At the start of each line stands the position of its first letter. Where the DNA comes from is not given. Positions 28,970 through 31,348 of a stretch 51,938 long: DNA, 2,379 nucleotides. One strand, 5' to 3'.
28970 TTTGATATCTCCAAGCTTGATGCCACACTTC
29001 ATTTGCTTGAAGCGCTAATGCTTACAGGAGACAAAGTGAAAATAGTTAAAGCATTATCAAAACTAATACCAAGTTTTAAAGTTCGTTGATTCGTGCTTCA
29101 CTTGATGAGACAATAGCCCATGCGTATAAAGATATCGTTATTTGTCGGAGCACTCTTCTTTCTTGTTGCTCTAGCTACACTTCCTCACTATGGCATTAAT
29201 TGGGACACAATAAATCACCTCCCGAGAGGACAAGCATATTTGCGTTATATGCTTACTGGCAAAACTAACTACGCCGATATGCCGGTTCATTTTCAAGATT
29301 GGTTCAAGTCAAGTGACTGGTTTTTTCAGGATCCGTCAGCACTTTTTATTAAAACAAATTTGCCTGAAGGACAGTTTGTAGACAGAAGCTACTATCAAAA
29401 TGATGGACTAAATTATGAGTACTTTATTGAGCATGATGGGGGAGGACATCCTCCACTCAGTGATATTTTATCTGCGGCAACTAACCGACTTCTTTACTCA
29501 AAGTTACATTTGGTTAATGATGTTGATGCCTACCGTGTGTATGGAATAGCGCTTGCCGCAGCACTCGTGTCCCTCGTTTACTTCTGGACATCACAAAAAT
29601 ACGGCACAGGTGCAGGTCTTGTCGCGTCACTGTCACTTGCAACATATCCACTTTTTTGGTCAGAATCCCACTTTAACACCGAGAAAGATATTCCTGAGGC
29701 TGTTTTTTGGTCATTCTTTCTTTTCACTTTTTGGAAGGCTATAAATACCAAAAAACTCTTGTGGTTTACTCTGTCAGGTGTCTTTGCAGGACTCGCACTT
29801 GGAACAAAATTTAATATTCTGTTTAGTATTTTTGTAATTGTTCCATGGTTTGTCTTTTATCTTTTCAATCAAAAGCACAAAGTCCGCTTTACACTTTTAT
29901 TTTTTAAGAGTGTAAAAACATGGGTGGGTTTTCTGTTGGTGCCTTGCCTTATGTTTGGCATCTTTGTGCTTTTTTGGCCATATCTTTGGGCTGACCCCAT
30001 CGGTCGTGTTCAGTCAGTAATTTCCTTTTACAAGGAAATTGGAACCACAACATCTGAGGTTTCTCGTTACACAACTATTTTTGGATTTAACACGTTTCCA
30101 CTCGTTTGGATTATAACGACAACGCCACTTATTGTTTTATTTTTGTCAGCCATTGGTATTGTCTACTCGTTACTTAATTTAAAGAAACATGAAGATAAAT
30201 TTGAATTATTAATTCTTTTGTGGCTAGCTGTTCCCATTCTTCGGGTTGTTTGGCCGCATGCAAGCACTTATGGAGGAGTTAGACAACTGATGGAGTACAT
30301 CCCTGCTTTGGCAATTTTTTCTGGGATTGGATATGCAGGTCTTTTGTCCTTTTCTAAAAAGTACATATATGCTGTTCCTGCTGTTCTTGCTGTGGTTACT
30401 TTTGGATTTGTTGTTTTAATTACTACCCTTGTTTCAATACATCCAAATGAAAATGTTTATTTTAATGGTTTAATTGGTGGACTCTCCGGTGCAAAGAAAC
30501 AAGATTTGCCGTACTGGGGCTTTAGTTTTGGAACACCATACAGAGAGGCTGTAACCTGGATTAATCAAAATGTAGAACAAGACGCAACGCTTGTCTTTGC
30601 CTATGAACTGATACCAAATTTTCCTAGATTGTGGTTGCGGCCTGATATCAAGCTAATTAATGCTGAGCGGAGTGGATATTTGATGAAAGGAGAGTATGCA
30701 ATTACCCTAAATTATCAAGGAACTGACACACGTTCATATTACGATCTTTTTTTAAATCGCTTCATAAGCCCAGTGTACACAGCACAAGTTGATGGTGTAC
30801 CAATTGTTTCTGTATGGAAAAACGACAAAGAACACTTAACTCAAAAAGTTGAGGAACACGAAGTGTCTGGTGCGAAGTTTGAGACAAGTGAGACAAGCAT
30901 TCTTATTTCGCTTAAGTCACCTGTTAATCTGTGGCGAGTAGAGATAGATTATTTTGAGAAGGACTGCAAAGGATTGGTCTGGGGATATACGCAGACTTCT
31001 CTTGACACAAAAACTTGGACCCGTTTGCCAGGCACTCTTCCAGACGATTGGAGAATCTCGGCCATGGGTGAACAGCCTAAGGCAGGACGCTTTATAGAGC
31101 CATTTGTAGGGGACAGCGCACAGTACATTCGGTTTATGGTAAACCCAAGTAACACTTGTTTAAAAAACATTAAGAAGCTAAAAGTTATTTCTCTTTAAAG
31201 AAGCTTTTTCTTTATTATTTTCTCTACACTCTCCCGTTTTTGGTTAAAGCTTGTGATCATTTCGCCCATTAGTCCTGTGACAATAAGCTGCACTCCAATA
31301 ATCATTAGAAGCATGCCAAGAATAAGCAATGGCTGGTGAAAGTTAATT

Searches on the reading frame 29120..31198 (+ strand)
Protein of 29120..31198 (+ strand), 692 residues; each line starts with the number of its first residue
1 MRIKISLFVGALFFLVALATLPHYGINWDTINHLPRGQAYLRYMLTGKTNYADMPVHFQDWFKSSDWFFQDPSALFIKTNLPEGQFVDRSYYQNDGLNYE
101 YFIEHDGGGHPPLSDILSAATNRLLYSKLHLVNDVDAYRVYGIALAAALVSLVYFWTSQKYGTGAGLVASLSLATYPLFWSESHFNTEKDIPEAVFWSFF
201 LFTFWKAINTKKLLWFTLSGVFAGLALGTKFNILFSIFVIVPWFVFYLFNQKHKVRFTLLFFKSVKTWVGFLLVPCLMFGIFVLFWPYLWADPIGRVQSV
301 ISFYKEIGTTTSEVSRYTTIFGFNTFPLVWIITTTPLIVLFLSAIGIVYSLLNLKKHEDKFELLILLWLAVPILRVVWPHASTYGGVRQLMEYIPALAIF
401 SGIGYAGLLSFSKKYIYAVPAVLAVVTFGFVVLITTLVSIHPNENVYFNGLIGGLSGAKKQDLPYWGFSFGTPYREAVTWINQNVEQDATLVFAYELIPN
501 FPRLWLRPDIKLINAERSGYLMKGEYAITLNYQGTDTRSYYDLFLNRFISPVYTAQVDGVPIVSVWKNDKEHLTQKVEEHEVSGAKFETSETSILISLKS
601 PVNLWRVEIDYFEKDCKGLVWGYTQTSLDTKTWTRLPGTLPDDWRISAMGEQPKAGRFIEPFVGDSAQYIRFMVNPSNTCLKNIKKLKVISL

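Call 8: search_protein_families(library=pfam, proteins=[window:29120-31198:+], max_evalue=0.01)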
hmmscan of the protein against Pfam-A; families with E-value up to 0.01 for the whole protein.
window:29120-31198:+ (692 aa): 1 family
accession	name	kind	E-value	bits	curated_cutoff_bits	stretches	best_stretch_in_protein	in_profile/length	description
PF13231.12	PMT_2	-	1.6e-10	41.9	26.1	1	135-276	21-157/160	Dolichyl-phosphate-mannose-protein mannosyltransferase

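Call 33: search_protein_families(library=ncbifam, proteins=[window:29120-31198:+], max_evalue=0.001)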
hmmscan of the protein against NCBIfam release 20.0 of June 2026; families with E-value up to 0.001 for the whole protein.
window:29120-31198:+ (692 aa): 0 families
